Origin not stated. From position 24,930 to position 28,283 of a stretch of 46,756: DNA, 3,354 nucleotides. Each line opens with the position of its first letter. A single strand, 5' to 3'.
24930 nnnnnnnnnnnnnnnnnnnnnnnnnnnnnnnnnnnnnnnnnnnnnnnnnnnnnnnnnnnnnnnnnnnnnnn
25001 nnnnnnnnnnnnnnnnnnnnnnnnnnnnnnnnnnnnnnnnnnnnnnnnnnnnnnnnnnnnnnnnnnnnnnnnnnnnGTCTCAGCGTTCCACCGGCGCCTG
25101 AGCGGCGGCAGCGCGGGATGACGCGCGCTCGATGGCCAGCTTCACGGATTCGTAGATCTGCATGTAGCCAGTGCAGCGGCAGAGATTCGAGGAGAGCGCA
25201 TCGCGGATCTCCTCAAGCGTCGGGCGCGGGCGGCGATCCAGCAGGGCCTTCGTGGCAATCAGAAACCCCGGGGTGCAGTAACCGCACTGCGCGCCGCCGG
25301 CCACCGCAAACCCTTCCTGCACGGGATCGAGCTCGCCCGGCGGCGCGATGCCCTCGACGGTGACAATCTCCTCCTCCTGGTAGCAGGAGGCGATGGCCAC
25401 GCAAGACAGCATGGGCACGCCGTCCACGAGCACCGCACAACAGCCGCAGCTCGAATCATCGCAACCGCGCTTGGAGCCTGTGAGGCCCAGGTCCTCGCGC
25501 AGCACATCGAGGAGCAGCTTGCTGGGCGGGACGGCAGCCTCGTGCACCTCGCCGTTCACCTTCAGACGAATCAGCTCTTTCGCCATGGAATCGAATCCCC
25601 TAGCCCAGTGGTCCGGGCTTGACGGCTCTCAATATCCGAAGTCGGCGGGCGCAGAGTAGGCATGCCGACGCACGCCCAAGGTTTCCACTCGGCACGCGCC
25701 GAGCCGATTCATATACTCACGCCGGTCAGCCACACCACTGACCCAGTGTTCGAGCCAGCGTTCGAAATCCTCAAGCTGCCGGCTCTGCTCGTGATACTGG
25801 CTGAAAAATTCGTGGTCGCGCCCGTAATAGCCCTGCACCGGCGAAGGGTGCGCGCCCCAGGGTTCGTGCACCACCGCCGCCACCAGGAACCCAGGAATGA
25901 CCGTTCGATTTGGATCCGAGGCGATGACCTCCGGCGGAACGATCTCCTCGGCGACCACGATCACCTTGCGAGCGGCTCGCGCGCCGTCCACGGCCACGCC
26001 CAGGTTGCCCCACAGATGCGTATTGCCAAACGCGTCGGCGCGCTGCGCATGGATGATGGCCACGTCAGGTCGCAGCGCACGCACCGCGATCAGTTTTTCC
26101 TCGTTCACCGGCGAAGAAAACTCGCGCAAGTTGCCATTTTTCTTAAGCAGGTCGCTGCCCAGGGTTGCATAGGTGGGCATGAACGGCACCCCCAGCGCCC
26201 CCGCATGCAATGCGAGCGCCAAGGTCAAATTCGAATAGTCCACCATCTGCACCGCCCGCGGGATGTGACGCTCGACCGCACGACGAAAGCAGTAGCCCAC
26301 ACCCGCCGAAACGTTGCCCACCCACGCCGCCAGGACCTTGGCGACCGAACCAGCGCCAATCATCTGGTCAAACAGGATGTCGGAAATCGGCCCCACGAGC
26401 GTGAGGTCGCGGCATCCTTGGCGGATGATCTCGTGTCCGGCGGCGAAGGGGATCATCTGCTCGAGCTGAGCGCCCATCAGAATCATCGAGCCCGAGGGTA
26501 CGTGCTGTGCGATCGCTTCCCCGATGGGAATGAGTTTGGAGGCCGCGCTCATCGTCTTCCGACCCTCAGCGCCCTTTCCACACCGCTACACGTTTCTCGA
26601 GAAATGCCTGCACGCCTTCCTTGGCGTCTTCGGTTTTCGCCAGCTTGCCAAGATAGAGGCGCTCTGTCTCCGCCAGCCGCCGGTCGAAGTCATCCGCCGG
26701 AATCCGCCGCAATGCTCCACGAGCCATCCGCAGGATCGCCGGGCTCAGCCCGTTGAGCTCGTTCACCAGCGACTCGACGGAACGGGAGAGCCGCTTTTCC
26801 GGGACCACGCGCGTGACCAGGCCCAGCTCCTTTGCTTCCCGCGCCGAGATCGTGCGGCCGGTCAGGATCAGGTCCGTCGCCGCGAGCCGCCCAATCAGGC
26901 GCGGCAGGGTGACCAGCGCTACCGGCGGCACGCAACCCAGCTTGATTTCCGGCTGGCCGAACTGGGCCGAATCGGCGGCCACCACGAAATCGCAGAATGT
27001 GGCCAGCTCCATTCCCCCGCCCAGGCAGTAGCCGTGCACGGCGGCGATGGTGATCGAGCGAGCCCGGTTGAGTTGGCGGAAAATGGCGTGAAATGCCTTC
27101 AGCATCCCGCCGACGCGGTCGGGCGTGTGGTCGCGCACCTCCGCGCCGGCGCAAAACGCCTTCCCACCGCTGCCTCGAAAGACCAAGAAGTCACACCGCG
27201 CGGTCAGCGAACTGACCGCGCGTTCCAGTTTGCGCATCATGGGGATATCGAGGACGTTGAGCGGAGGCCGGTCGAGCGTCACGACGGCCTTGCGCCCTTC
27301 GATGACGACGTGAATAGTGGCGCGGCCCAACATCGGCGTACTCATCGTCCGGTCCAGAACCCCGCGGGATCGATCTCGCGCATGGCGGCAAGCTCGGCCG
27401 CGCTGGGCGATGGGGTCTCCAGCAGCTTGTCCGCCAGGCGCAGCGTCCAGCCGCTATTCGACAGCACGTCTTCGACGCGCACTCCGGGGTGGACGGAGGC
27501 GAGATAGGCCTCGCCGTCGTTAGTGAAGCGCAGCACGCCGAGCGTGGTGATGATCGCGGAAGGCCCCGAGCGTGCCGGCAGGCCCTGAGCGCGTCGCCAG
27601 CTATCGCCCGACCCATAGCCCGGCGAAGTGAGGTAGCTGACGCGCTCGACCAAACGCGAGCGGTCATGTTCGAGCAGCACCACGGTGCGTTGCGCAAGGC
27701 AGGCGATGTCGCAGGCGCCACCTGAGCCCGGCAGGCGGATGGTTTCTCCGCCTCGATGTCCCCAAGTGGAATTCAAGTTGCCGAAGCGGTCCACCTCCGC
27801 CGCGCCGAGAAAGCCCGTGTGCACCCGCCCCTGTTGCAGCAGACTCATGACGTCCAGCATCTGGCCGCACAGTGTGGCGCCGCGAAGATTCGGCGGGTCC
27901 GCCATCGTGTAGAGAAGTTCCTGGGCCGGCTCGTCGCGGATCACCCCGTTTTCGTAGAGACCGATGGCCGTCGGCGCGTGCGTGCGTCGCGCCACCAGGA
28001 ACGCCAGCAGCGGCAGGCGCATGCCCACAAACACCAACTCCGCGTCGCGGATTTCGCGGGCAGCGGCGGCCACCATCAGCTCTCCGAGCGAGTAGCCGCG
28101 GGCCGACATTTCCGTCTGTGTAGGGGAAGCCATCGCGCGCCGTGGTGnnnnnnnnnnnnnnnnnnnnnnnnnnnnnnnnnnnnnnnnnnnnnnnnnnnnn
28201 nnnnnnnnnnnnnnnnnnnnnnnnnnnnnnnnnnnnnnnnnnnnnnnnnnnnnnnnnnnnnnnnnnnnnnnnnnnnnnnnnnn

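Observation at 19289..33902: About 14.6-kb TetR-headed, single-strand CoA-thioester cluster mixing anaerobic-type and aerobic-type aromatic ring chemistry: candidate undescribed pathway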

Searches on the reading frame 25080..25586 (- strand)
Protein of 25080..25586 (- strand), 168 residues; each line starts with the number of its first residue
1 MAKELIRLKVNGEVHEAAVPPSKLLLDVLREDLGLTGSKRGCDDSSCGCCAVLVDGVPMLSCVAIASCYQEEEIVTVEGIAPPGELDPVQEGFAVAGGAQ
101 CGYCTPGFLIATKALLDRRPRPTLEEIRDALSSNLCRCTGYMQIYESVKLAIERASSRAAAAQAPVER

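Call 3: search_protein_families(library=pfam, proteins=[window:25080-25586:-])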
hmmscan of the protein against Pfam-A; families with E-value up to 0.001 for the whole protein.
window:25080-25586:- (168 aa): 3 families
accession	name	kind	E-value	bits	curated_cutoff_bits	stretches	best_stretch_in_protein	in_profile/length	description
PF01799.25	Fer2_2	-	8.7e-29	99.9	30.3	1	76-149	1-75/75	[2Fe-2S] binding domain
PF00111.32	Fer2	-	3.1e-06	27.5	21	1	9-56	2-50/77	2Fe-2S iron-sulfur cluster binding domain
PF13085.11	Fer2_3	-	1.8e-05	25.1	27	1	39-78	49-87/107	2Fe-2S iron-sulfur cluster binding domain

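Call 5: search_protein_families(library=ncbifam, proteins=[window:25080-25586:-], max_evalue=0.00001)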
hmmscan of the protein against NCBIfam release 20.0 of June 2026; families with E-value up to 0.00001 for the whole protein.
window:25080-25586:- (168 aa): 11 families
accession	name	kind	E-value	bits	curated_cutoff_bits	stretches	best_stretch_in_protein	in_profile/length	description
NF041020.1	glyceraldDH_gamma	equivalog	3.1e-52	176.5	290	1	5-154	12-161/164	glyceraldehyde dehydrogenase subunit gamma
TIGR03193.1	4hydroxCoAred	equivalog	2.3e-51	173.6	257.8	1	5-151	1-147/148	4-hydroxybenzoyl-CoA reductase subunit gamma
TIGR03198.1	pucE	equivalog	1.9e-47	160.5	254.3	1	3-150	1-147/151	xanthine dehydrogenase subunit E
NF045668.1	pterin_aldehy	equivalog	1.3e-45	155.9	1100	1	7-151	4-151/905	molybdopterin-dependent aldehyde oxidoreductase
NF043084.2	XdhC_XDHase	equivalog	6.1e-45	152.4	217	1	5-151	2-149/151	xanthine dehydrogenase subunit XdhC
TIGR03311.1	Se_dep_XDH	equivalog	2.9e-40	138.1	830.45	1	9-153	4-145/848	selenium-dependent xanthine dehydrogenase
NF007387.0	PRK09908.1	equivalog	3.5e-39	133.8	212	1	6-150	9-154/159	xanthine dehydrogenase iron sulfur-binding subunit XdhC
NF008514.0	PRK11433.1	equivalog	1.9e-37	128.9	322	1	6-117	53-164/218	aldehyde dehydrogenase iron-sulfur subunit PaoA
TIGR02963.1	xanthine_xdhA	equivalog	1.1e-36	126.5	467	1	11-161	6-168/468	xanthine dehydrogenase small subunit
TIGR02969.1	mam_aldehyde_ox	subfamily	1.4e-28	99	1912.3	1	9-152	6-161/1330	aldehyde oxidase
TIGR03313.1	Se_sel_red_Mo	hypoth_equivalog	2.1e-14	52.2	1101.9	1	11-159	4-152/951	molybdopterin-dependent oxidoreductase Mo/Fe-S-binding subunit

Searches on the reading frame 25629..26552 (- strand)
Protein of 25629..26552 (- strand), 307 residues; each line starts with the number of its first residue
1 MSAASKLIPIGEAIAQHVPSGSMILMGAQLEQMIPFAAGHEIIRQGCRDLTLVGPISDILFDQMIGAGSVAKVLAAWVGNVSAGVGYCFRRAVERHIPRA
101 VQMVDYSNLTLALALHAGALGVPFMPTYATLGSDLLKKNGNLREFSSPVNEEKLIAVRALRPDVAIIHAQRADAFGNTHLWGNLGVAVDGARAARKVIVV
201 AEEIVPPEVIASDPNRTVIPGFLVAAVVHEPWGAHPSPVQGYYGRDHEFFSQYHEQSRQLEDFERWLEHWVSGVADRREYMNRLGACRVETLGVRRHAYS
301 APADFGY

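Call 3: search_protein_families(library=pfam, proteins=[window:25629-26552:-])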
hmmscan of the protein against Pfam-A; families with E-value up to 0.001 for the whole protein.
window:25629-26552:- (307 aa): 1 family
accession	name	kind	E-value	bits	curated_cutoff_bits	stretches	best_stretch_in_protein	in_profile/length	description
PF01144.29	CoA_trans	-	1.2e-25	90.6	23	1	11-229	5-216/217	Coenzyme A transferase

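Call 5: search_protein_families(library=ncbifam, proteins=[window:25629-26552:-], max_evalue=0.00001)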
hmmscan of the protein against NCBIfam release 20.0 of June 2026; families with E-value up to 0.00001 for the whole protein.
window:25629-26552:- (307 aa): 2 families
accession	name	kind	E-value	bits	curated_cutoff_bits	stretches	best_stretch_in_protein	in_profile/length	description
TIGR02429.1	pcaI_scoA_fam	subfamily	1.4e-11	44.2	128.5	1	12-229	10-218/222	3-oxoacid CoA-transferase subunit A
NF007394.0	PRK09920.1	equivalog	1.1e-07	31.7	315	1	14-228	11-214/219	acetate CoA-transferase subunit alpha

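Call 36: search_solved_structures(query=window:25629-26552:-, max_evalue=0.001, show_alignments=1)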
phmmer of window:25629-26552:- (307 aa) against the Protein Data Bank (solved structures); distinct sequences matched with E-value up to 0.001: 8.
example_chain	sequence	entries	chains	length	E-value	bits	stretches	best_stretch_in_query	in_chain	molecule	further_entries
1poi_A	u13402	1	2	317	1.6e-48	168.7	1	5-293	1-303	GLUTACONATE COENZYME A-TRANSFERASE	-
5mzw_A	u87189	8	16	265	3.3e-17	65.8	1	10-256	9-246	Glutaconate CoA-transferase family, subunit A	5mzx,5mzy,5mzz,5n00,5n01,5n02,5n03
6co6_A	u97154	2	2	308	1.4e-16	63.8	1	5-277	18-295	Probable CoA-transferase alpha subunit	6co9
6coj_A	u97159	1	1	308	1.5e-16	63.6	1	5-277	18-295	Probable CoA-transferase alpha subunit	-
6con_A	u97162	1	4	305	6.1e-15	58.4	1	9-288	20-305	CoA-transferase subunit alpha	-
3rrl_A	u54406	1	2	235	5.9e-07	32.1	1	16-225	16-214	Succinyl-CoA:3-ketoacid-coenzyme A transferase subunit A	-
9cq2_A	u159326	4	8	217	4.3e-05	26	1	14-228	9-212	3-oxoacid CoA-transferase, A subunit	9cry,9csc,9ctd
3cdk_A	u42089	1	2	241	0.00015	24.2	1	8-228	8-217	Succinyl-CoA:3-ketoacid-coenzyme A transferase subunit A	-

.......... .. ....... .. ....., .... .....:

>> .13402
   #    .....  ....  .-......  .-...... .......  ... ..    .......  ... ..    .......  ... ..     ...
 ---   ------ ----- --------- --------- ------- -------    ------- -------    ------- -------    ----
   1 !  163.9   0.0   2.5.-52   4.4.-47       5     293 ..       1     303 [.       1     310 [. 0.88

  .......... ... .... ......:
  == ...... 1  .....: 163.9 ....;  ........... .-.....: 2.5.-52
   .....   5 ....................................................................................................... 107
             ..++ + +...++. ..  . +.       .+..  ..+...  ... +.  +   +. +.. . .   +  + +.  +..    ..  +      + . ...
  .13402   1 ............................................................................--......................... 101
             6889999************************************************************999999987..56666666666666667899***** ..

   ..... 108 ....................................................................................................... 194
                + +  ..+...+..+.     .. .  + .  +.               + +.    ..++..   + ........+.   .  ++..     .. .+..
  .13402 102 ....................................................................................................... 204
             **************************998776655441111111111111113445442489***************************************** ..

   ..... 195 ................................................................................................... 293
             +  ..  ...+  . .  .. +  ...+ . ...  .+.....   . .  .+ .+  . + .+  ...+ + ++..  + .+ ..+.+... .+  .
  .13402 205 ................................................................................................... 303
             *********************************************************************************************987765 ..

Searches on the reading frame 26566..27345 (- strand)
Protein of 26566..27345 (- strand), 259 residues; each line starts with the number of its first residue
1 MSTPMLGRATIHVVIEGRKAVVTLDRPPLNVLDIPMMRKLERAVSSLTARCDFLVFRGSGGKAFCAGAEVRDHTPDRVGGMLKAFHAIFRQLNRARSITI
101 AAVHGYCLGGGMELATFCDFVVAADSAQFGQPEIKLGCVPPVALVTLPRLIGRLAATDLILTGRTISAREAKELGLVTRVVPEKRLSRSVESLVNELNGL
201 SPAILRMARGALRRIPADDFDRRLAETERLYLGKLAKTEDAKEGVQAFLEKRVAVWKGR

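Call 3: search_protein_families(library=pfam, proteins=[window:26566-27345:-])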
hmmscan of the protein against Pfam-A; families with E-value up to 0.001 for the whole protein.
window:26566-27345:- (259 aa): 2 families
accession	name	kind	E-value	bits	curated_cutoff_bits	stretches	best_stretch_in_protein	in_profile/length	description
PF00378.25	ECH_1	-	1.9e-49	168.7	27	1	20-258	7-250/251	Enoyl-CoA hydratase/isomerase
PF16113.10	ECH_2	-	1.9e-29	103.7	27.2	1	21-195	3-186/335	Enoyl-CoA hydratase/isomerase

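Call 5: search_protein_families(library=ncbifam, proteins=[window:26566-27345:-], max_evalue=0.00001)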
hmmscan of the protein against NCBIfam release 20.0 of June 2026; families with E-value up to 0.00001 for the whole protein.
window:26566-27345:- (259 aa): 73 families (the best 25 are shown)
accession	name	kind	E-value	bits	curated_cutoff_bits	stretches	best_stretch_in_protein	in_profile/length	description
NF004517.0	PRK05862.1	equivalog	2.5e-49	168.1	396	1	10-257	5-255/257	enoyl-CoA hydratase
NF051848.1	EnCoAHydtEchA19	equivalog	2.4e-48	165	400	1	12-259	3-258/258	enoyl-CoA hydratase EchA19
TIGR03189.1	dienoyl_CoA_hyt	equivalog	5e-46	157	292.5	1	17-259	9-251/251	cyclohexa-1,5-dienecarbonyl-CoA hydratase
NF006566.0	PRK09076.1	subfamily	5.3e-45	154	286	1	10-257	6-258/260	enoyl-CoA hydratase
NF004796.0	PRK06144.1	subfamily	3.3e-43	148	272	1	9-259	8-262/262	enoyl-CoA hydratase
NF007239.0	PRK09674.1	equivalog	3.8e-42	144.5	371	1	16-259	11-257/257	2,3-dehydroadipyl-CoA hydratase PaaF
NF006007.0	PRK08138.1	subfamily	5.7e-42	143.9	355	1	19-259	18-261/261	enoyl-CoA hydratase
NF005803.0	PRK07658.1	equivalog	6.6e-42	143.7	313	1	11-259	4-257/257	enoyl-CoA hydratase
NF004475.0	PRK05809.1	subfamily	8.1e-42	143.5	394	1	12-257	7-258/260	short-chain-enoyl-CoA hydratase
NF005802.0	PRK07657.1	equivalog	1.1e-41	143.1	363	1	17-258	12-259/260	enoyl-CoA hydratase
NF004795.0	PRK06143.1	subfamily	1.5e-39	136.1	283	1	20-252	21-257/260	enoyl-CoA hydratase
NF042430.2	EnCoAhydt_DpgD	equivalog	1.7e-39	135.9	400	1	16-259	4-258/258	enoyl-CoA-hydratase DpgD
NF004781.0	PRK06127.1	subfamily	2.8e-38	132.1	291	1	15-259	17-269/269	enoyl-CoA hydratase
NF005073.0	PRK06495.1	subfamily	1.5e-37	129.3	296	1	10-259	5-257/257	enoyl-CoA hydratase/isomerase family protein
NF006100.0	PRK08252.1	subfamily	3e-37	128.6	282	1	11-259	5-254/254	crotonase/enoyl-CoA hydratase family protein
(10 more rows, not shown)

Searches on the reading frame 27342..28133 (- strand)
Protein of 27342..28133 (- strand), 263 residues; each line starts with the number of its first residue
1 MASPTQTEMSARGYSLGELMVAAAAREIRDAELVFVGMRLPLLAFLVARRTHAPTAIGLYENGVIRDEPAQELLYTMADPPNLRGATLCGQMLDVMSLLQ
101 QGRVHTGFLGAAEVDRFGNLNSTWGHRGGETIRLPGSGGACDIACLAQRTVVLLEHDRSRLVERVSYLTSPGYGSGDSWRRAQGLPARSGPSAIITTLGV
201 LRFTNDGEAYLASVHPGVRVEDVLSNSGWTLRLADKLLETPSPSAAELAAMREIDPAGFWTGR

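Call 4: search_protein_families(library=pfam, proteins=[window:27342-28133:-])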
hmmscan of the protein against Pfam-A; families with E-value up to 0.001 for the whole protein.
window:27342-28133:- (263 aa): 1 family
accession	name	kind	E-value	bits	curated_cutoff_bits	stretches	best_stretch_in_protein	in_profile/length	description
PF01144.29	CoA_trans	-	2.7e-19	69.9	23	1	20-225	4-216/217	Coenzyme A transferase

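Call 6: search_protein_families(library=ncbifam, proteins=[window:27342-28133:-], max_evalue=0.00001)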
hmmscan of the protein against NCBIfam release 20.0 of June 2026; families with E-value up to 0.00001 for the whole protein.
window:27342-28133:- (263 aa): 1 family
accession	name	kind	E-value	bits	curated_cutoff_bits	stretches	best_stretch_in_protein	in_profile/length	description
TIGR02428.1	pcaJ_scoB_fam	subfamily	3.2e-10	39.7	243.55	1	20-158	6-145/207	3-oxoacid CoA-transferase subunit B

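Call 37: search_solved_structures(query=window:27342-28133:-, max_evalue=0.001, show_alignments=1)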
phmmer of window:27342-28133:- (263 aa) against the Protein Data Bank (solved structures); distinct sequences matched with E-value up to 0.001: 20.
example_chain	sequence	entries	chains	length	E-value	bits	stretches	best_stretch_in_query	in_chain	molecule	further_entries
1poi_B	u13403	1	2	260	3.4e-33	118.3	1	14-257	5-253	GLUTACONATE COENZYME A-TRANSFERASE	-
5n01_D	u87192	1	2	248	2.9e-18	69.4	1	17-259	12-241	Glutaconate CoA-transferase family, subunit B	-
5n02_D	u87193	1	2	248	3.6e-18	69.1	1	17-259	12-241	Glutaconate CoA-transferase family, subunit B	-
5n00_B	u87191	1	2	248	5.3e-18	68.5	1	17-259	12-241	Glutaconate CoA-transferase family, subunit B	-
5n03_D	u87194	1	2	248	6.9e-18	68.2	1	17-259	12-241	Glutaconate CoA-transferase family, subunit B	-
5mzw_D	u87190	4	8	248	1.2e-17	67.3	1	17-259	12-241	Glutaconate CoA-transferase family, subunit B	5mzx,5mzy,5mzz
8k9h_A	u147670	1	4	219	1.6e-06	30.9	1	18-162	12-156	Butyrate-acetoacetate CoA-transferase subunit B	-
6con_B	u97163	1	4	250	3.6e-06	29.8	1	18-257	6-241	CoA-transferase subunit beta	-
9ctd_C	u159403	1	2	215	1e-05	28.3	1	22-161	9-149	3-oxoacid CoA-transferase, B subunit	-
9csc_B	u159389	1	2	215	1.6e-05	27.6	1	22-161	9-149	3-oxoacid CoA-transferase, B subunit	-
5dbn_B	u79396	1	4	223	1.7e-05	27.6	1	23-158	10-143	Acetate CoA-transferase subunit beta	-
9cq2_B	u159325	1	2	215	4e-05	26.3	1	22-161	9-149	3-oxoacid CoA-transferase, B subunit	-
9cry_B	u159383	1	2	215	6.6e-05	25.6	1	22-161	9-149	3-oxoacid CoA-transferase, B subunit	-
6co6_B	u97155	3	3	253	6.8e-05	25.6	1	94-256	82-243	Probable CoA-transferase beta subunit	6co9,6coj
3cdk_B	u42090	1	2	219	0.00024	23.8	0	20-165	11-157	Succinyl-CoA:3-ketoacid-coenzyme A transferase subunit B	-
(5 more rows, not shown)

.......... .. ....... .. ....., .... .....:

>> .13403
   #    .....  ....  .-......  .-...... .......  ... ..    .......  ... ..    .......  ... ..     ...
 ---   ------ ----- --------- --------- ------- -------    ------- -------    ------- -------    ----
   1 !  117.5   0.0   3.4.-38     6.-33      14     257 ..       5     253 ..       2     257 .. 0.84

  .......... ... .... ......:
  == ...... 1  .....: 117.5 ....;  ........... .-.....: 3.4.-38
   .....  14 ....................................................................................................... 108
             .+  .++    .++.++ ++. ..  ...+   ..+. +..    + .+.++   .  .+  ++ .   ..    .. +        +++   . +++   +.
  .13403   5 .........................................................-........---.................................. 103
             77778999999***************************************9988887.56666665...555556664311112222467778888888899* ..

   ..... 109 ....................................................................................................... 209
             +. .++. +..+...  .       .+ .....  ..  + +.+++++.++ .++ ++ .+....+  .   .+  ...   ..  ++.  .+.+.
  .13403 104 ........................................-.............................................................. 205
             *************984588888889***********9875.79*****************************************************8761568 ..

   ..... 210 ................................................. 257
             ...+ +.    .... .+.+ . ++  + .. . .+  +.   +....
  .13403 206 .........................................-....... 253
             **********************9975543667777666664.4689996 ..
